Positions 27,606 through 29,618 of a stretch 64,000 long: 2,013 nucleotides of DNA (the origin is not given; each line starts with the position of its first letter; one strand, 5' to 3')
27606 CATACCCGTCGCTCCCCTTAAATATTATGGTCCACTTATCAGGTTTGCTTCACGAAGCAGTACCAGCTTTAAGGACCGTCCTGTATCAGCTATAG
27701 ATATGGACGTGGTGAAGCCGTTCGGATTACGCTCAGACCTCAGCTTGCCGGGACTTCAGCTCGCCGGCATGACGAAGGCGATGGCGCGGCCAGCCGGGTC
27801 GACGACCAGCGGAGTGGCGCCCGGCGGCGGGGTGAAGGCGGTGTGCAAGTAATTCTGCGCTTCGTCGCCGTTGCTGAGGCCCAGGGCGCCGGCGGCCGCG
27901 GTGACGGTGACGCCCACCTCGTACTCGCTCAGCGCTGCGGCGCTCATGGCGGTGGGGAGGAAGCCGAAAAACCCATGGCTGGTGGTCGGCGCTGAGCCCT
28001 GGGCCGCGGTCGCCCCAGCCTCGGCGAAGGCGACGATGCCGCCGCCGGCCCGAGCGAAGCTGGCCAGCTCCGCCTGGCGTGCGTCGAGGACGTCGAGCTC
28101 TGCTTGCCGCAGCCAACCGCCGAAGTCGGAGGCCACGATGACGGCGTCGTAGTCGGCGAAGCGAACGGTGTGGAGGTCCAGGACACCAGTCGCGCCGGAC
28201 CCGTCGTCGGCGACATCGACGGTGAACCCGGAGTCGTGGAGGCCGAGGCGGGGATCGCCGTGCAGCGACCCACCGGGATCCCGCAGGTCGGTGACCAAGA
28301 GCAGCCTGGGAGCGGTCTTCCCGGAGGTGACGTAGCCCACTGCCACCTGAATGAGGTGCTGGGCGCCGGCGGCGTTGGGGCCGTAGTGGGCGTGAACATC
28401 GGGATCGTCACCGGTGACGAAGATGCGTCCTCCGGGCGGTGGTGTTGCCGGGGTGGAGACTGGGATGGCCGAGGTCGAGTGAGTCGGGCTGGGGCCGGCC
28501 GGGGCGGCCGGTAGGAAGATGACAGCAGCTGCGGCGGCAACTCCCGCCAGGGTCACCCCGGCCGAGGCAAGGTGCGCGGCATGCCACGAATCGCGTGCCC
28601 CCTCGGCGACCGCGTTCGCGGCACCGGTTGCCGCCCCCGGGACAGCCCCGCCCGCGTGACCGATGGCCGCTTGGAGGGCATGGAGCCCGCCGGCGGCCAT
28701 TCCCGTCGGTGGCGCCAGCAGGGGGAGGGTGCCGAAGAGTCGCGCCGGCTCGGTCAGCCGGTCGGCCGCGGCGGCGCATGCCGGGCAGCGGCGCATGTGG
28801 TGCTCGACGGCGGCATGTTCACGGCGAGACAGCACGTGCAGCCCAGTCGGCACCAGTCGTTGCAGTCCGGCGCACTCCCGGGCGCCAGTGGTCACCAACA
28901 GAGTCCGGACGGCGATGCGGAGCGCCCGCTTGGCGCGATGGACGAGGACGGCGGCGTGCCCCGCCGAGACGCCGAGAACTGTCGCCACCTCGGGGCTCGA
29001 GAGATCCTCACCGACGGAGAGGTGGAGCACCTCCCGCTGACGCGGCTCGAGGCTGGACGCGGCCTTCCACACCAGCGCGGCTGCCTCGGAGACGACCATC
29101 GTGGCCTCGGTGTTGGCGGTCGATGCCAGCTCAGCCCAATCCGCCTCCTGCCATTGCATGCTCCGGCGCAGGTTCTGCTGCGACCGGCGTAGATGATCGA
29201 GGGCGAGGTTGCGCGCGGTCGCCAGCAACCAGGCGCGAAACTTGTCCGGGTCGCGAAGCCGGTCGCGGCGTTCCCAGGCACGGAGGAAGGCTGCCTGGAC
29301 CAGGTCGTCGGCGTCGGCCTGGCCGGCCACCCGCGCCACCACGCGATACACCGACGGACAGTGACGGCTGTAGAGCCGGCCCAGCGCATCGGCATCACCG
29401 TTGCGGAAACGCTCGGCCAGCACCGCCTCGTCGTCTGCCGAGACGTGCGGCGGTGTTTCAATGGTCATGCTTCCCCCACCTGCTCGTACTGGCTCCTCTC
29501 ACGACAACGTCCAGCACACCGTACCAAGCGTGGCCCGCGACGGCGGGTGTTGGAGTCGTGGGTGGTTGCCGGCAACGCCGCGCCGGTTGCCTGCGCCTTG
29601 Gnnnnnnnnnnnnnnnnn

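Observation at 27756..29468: ECF sigma factor, ZAS anti-sigma motif, TM helix and an extracytoplasmic sensor domain in one polypeptide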

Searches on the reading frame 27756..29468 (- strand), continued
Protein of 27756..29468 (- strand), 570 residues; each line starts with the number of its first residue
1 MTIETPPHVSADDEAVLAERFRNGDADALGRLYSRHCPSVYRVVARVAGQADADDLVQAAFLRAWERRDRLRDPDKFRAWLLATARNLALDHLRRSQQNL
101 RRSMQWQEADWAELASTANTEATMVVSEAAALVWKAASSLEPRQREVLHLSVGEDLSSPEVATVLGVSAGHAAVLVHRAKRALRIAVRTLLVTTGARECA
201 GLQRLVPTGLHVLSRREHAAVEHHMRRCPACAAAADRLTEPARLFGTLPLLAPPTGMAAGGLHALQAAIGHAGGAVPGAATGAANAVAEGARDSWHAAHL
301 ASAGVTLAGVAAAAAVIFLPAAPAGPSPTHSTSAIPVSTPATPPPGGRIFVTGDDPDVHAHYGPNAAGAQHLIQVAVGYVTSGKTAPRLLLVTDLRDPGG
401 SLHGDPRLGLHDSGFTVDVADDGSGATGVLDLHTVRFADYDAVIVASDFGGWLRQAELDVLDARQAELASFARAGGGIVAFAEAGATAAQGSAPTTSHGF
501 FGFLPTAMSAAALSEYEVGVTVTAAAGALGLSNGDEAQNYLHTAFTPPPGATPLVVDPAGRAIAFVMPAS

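Call 80: fold_search(model_id=the predicted structure, library=pdb)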
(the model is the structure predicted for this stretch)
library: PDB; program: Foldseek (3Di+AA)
matches with E <= 10: 468; with E <= 0.001: 22
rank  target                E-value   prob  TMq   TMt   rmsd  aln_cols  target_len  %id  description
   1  1or7_A                3.2e-06  1.00  0.15  0.45  12.5       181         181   28  Crystal Structure of Escherichia coli sigmaE with the Cytoplasmic Domain of its Anti-sigma RseA (released 2003-04-15)
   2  9m9e_F                6.5e-06  1.00  0.12  0.36  21.0       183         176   28  Structural Basis of Pausing During Transcription Initiation in Mycobacterium tuberculosis (released 2026-01-14)
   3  6dv9_F                1.2e-05  1.00  0.11  0.35  27.3       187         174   28  Crystal structure of Mycobacterium tuberculosis transcription initiation complex(ECF sigma factor L) containing 5nt RN (released 2019-02-20)
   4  6dxo_A                1.2e-05  1.00  0.12  0.48  13.0       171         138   32  1.8 A structure of RsbN-BldN complex. (released 2018-07-11)
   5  5wuq_A                1.4e-05  1.00  0.22  0.71   6.2       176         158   24  Crystal structure of SigW in complex with its anti-sigma RsiW, a zinc binding form (released 2017-03-29)
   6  6jbq_F                1.6e-05  1.00  0.15  0.42  26.3       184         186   27  CryoEM structure of Escherichia coli sigmaE transcription initiation complex containing 5nt of RNA (released 2019-05-29)
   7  8z6g_B                1.7e-05  1.00  0.14  0.46  13.6       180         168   25  the AlgU-MucAcyto complex structure in Pseudomonas aeruginosa (released 2024-05-08)
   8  1or7_B                2.1e-05  1.00  0.14  0.48  13.1       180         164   26  Crystal Structure of Escherichia coli sigmaE with the Cytoplasmic Domain of its Anti-sigma RseA (released 2003-04-15)
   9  8z6g_D                2.6e-05  1.00  0.14  0.45  13.6       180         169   26  the AlgU-MucAcyto complex structure in Pseudomonas aeruginosa (released 2024-05-08)
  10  4cxf_A                2.8e-05  1.00  0.22  0.74   6.1       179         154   27  Structure of CnrH in complex with the cytosolic domain of CnrY (released 2014-04-30)
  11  5wur_A                2.9e-05  1.00  0.23  0.72   5.9       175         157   23  Crystal structure of SigW in complex with its anti-sigma RsiW, an oxdized form (released 2017-03-29)
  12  9m98_F                3.9e-05  1.00  0.11  0.38  27.0       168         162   28  Structural Basis of Pausing During Transcription Initiation in Mycobacterium tuberculosis (released 2026-01-14)
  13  5wuq_B                4.7e-05  1.00  0.22  0.69   6.7       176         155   24  Crystal structure of SigW in complex with its anti-sigma RsiW, a zinc binding form (released 2017-03-29)
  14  5uxx_C                6.0e-05  1.00  0.21  0.63   6.3       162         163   22  Co-crystal structure of the sigma factor RpoE in complex with the anti-sigma factor NepR from Bartonella quintana (released 2018-02-28)
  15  9m9d_F                6.9e-05  1.00  0.12  0.39  26.8       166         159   29  Structural Basis of Pausing During Transcription Initiation in Mycobacterium tuberculosis (released 2026-01-14)
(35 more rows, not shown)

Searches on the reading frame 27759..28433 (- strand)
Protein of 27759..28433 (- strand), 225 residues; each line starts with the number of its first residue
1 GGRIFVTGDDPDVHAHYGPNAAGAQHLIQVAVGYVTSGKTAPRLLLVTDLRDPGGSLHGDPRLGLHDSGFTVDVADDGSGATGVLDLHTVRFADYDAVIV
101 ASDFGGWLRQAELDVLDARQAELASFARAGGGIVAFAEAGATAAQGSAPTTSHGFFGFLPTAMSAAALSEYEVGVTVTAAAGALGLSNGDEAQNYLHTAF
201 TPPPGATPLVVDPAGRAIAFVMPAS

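Call 11: find_homologous_proteins(query=window:27759-28433:-)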
Query seq(225 aa) (225 aa): 93 proteins with E <= 0.001 among 4716 candidates.
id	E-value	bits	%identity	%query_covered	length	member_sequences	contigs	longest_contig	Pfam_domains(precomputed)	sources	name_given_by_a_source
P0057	2.3e-92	327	69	99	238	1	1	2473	-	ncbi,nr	ncbi:MAG: hypothetical protein M3010_00800, partial [Candidatus Dormibacteraeota bacterium]|nr:hypot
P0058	4.1e-63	231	53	98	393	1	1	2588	-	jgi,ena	jgi:hypothetical protein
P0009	4.0e-60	221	53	97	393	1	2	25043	-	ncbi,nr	ncbi:MAG: hypothetical protein M3083_04610 [Actinomycetota bacterium]|nr:hypothetical protein [Actin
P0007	1.0e-59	220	52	97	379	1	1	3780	-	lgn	-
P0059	2.5e-58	216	53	97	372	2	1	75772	-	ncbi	ncbi:MAG TPA: hypothetical protein VGK74_20105 [Symbiobacteriaceae bacterium]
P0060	3.2e-58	215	50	97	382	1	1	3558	-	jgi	jgi:hypothetical protein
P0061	1.5e-56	210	51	97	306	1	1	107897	-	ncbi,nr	ncbi:MAG TPA: hypothetical protein VEU72_01000 [Nitrosopumilaceae archaeon]|nr:hypothetical protein 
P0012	2.3e-54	203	50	98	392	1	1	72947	-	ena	-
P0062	3.0e-54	202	51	96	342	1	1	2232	-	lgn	-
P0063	4.3e-54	202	47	100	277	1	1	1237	-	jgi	jgi:hypothetical protein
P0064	5.0e-54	201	49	96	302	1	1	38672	-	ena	-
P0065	2.5e-53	199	50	97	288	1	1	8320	-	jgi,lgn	jgi:hypothetical protein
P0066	3.2e-53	199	51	95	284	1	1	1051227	PF07589.17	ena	-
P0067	4.5e-53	198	48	97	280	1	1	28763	-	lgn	-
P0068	4.7e-53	198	50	97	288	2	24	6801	-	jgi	jgi:hypothetical protein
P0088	1.5e-50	190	48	97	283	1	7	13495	-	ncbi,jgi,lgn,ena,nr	ncbi:MAG TPA: PEP-CTERM sorting domain-containing protein [Chthonomonadaceae bacterium]|nr:PEP-CTERM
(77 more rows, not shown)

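Call 26: predict_structure(alignment_id=A1)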
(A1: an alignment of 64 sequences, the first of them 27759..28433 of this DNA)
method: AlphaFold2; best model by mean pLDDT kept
length: 225 residues; sequences in the alignment: 64
mean_pLDDT: 91.8   pTM: 0.92
mean pLDDT of the five models: 91.8, 91.5, 91.3, 91.1, 89.4
residues with pLDDT >= 90: 169; 70-90: 44; 50-70: 12; < 50: 0
segments of 3 or more residues with pLDDT < 50: none
pLDDT, mean of each block of 10 residues (from residue 1): 93 93 96 98 98 89 98 98 98 99 93 98 97 88 66 91 82 88 95 77 94 93 91
secondary structure, 60 per line:
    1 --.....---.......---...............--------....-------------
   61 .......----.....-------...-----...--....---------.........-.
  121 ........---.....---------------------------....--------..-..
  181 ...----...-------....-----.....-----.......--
elements in order: E3-7 H11-17 H21-35 E44-47 H61-67 E72-76 E84-86 E97-100 H110-118 H120-128 E132-136 E164-167 H179-183 E198-201 E207-211 E217-223

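Call 43: search_solved_structures(query=A1, max_evalue=1)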
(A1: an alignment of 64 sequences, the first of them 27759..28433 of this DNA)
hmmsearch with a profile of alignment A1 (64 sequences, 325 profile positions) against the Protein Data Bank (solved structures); distinct sequences matched with E-value up to 1: 2.
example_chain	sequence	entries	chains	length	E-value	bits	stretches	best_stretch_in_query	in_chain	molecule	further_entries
6qj0_A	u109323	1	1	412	0.25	13.9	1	28-117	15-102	Structural maintenance of chromosomes protein,Structural maintenance of chromosomes protei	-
6qj1_A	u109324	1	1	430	0.27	13.7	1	28-117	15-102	Structural maintenance of chromosomes protein,Structural maintenance of chromosomes protei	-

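Call 83: search_protein_families(library=ncbifam, proteins=[window:27759-28433:-, P0088, P0061, P0059], max_evalue=0.01)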
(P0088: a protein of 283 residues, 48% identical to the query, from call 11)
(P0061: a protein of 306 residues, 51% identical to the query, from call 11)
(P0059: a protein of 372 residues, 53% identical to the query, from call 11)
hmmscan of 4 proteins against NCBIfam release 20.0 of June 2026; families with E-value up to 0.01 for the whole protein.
window:27759-28433:- (225 aa): 0 families

P0088 (283 aa): 2 families
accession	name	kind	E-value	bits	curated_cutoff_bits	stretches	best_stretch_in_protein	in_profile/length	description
TIGR02595.1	PEP_CTERM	domain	0.0036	18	16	1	253-275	1-23/24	PEP-CTERM sorting domain-containing protein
NF038129.1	PEP_NF038129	equivalog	0.0039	17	65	1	88-272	14-190/194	NF038129 family PEP-CTERM protein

P0061 (306 aa): 0 families

P0059 (372 aa): 0 families
